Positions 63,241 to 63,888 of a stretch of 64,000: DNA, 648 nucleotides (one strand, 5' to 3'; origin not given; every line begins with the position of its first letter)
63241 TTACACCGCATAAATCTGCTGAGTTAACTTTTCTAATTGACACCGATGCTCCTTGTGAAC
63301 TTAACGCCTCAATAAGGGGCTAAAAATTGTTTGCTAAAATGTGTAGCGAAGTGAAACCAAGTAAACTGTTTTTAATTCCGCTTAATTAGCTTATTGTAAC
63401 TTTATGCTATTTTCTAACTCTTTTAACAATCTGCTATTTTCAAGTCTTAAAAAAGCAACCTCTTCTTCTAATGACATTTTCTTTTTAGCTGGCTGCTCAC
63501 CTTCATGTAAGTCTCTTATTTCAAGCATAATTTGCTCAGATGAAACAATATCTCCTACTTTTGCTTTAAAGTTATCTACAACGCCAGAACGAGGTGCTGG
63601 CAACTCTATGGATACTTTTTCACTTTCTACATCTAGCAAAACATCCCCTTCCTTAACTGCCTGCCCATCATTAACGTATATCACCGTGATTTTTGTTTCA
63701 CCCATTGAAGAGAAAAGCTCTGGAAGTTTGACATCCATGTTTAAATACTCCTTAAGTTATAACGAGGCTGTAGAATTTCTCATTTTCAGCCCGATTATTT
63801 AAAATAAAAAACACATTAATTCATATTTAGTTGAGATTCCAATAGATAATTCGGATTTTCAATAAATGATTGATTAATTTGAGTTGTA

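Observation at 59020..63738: Co-oriented islet of small, mostly secreted or membrane-anchored hypothetical proteins plus GNAT and a standalone lipoyl-domain protein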

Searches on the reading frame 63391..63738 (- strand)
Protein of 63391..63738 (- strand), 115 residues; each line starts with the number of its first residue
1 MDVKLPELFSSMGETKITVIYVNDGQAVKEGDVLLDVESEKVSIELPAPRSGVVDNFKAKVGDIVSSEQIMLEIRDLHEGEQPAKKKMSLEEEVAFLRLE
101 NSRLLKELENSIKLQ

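Call 3: search_protein_families(library=pfam, proteins=[window:63391-63738:-], max_evalue=1)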
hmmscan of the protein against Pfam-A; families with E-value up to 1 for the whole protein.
window:63391-63738:- (115 aa): 7 families
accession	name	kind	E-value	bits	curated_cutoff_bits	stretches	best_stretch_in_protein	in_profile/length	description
PF00364.28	Biotin_lipoyl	-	1.7e-14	53.8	22.1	1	2-74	2-73/73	Biotin-requiring enzyme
PF16576.10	HlyD_D23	-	6.4e-06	26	30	1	43-78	108-143/214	Barrel-sandwich domain of CusB or HlyD membrane-fusion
PF13533.13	Biotin_lipoyl_2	-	0.00018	21.7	29.8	1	16-35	10-29/32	Biotin-lipoyl like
PF13437.12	HlyD_3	-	0.0012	19.9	22.2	1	47-76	3-32/106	HlyD family secretion protein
PF01597.25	GCV_H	-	0.04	14.2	22.2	1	22-61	39-78/122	Glycine cleavage H-protein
PF07716.20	bZIP_2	-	0.043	14.4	22.3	1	86-109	26-49/54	Basic region leucine zipper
PF02749.22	QRPTase_N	-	0.063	13.9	27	1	13-39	37-62/82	Quinolinate phosphoribosyl transferase, N-terminal domain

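Call 4: search_protein_families(library=ncbifam, proteins=[window:63391-63738:-], max_evalue=1)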
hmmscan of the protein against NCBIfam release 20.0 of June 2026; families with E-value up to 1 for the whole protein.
window:63391-63738:- (115 aa): 30 families (the best 25 are shown)
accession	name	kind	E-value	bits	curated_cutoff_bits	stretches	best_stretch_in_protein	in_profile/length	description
NF008814.0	PRK11854.1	equivalog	3.8e-15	55.3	722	1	2-86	107-188/637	pyruvate dehydrogenase complex dihydrolipoyllysine-residue acetyltransferase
NF004309.0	PRK05704.1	equivalog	4e-15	56.1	449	1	1-89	3-91/408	2-oxoglutarate dehydrogenase complex dihydrolipoyllysine-residue succinyltransferase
TIGR01347.1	sucB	equivalog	2.6e-14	53.3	378.65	1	2-92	2-94/404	dihydrolipoyllysine-residue succinyltransferase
TIGR01348.1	PDHac_trf_long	equivalog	1.2e-13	50.5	552.1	1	3-87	3-86/587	dihydrolipoyllysine-residue acetyltransferase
NF011457.0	PRK14875.1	equivalog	2.9e-12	46.3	307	1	3-77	6-80/372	acetoin dehydrogenase dihydrolipoyllysine-residue acetyltransferase subunit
TIGR01108.1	oadA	equivalog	8.9e-09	34.3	756.5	1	15-70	526-581/582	sodium-extruding oxaloacetate decarboxylase subunit alpha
NF004173.0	PRK05641.1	equivalog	1.4e-08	35.4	199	1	15-74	93-152/153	putative acetyl-CoA carboxylase biotin carboxyl carrier protein subunit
NF006761.0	PRK09282.1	domain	6.4e-08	31.5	402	1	14-75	529-590/591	pyruvate carboxylase subunit B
TIGR02927.1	SucB_Actino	equivalog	6.9e-08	31.7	423.45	1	2-86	4-86/579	2-oxoglutarate dehydrogenase, E2 component, dihydrolipoamide succinyltransferase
NF010643.0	PRK14040.1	subfamily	1.3e-07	30.5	892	1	16-74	536-594/595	oxaloacetate decarboxylase subunit alpha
NF004547.1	PRK05889.1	equivalog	3.1e-07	30.5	75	1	17-70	13-66/71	biotin/lipoyl-binding carrier protein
TIGR01730.1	RND_mfp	subfamily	2.2e-06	26.9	94.9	2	16-45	36-65/322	efflux RND transporter periplasmic adaptor subunit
NF008854.0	PRK11892.1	equivalog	2.2e-06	26.6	454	1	2-62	4-64/464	pyruvate dehydrogenase complex E1 component subunit beta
TIGR02712.1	urea_carbox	equivalog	2.3e-06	25.6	1303.85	1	16-74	1142-1200/1201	urea carboxylase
NF006079.0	PRK08225.1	equivalog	6.7e-06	26.1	95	1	19-74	14-69/70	acetyl-CoA carboxylase biotin carboxyl carrier protein subunit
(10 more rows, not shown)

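Call 10: find_encoding_contigs(protein=window:63391-63738:-, flank=10000, max_places=6)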
Protein window:63391-63738:- (115 aa): 2 contigs read that carry it; 1 place shown.
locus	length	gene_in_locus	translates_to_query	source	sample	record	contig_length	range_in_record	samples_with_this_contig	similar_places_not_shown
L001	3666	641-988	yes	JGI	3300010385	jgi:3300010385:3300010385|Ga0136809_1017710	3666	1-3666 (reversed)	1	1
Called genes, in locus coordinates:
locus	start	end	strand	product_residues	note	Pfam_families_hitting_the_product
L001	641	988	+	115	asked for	PF00364:Biotin_lipoyl, PF25917:BSH_RND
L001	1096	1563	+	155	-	PF13527:Acetyltransf_9 (faint), PF00583:Acetyltransf_1, PF13673:Acetyltransf_10, PF13508:Acetyltransf_7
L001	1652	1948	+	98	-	-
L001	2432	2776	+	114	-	-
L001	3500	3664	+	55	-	?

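Call 23: search_protein_families(library=padloc, proteins=[window:63391-63738:-], max_evalue=1)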
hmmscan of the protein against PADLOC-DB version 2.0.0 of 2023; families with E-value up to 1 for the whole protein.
window:63391-63738:- (115 aa): 0 families

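Call 24: search_protein_families(library=phrogs, proteins=[window:63391-63738:-], max_evalue=1)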
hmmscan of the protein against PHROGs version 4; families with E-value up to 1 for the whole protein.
window:63391-63738:- (115 aa): 2 families
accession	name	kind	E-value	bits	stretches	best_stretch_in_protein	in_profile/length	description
phrog_4949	-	unknown function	0.0024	18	1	17-42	89-114/447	-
phrog_13642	-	unknown function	0.005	16.6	1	14-46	69-101/459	-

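Call 70: search_protein_representatives(protein=window:63391-63738:-)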
Query: 115 residues. Proteins with E-value up to 0.001 (for the whole library): 3789; up to 1e-10: 211; up to 1e-30: 0. The best 150 are listed.
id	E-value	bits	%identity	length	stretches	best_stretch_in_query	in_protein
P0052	2.3e-28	114.5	49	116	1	1-110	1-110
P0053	3.5e-25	104.3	34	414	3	3-86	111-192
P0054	2.3e-24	101.7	33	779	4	1-85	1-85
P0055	1.2e-21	92.9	39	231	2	13-90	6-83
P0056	5.7e-20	87.5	32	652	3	4-76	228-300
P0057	6.8e-20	87.3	48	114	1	12-110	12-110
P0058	8.5e-20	87.0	29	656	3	1-76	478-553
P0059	5.0e-19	84.5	36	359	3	5-89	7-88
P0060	7.1e-19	84.0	36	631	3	4-76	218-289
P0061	1.6e-18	82.9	39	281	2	1-86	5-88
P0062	1.6e-18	82.9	31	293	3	2-81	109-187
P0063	3.5e-18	81.8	38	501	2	2-96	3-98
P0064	8.2e-18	80.6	42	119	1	1-106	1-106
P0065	1.4e-17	79.9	31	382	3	2-84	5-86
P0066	1.6e-16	76.5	33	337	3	5-79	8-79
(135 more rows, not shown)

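Call 95: search_solved_structures(query=window:63391-63738:-, max_evalue=0.000001, show_alignments=2)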
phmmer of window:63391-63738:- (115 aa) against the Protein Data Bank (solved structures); distinct sequences matched with E-value up to 0.000001: 5.
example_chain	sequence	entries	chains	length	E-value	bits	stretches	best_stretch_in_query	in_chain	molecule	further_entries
7b9k_A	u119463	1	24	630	9e-23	83.7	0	2-75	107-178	Dihydrolipoyllysine-residue acetyltransferase component of pyruvate dehydrogenase complex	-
1pmr_A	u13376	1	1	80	1e-07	35.4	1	2-76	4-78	DIHYDROLIPOYL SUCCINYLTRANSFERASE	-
9y7v_D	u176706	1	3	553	1.4e-07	34.9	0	2-88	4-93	Dihydrolipoyllysine-residue acetyltransferase component of pyruvate dehydrogenase complex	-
1qjo_A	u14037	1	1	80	6.9e-07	32.7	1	4-71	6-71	DIHYDROLIPOAMIDE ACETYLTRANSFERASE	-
2k7v_A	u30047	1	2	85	7.3e-07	32.6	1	16-84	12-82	Dihydrolipoyllysine-residue acetyltransferase component of pyruvate dehydrogenase complex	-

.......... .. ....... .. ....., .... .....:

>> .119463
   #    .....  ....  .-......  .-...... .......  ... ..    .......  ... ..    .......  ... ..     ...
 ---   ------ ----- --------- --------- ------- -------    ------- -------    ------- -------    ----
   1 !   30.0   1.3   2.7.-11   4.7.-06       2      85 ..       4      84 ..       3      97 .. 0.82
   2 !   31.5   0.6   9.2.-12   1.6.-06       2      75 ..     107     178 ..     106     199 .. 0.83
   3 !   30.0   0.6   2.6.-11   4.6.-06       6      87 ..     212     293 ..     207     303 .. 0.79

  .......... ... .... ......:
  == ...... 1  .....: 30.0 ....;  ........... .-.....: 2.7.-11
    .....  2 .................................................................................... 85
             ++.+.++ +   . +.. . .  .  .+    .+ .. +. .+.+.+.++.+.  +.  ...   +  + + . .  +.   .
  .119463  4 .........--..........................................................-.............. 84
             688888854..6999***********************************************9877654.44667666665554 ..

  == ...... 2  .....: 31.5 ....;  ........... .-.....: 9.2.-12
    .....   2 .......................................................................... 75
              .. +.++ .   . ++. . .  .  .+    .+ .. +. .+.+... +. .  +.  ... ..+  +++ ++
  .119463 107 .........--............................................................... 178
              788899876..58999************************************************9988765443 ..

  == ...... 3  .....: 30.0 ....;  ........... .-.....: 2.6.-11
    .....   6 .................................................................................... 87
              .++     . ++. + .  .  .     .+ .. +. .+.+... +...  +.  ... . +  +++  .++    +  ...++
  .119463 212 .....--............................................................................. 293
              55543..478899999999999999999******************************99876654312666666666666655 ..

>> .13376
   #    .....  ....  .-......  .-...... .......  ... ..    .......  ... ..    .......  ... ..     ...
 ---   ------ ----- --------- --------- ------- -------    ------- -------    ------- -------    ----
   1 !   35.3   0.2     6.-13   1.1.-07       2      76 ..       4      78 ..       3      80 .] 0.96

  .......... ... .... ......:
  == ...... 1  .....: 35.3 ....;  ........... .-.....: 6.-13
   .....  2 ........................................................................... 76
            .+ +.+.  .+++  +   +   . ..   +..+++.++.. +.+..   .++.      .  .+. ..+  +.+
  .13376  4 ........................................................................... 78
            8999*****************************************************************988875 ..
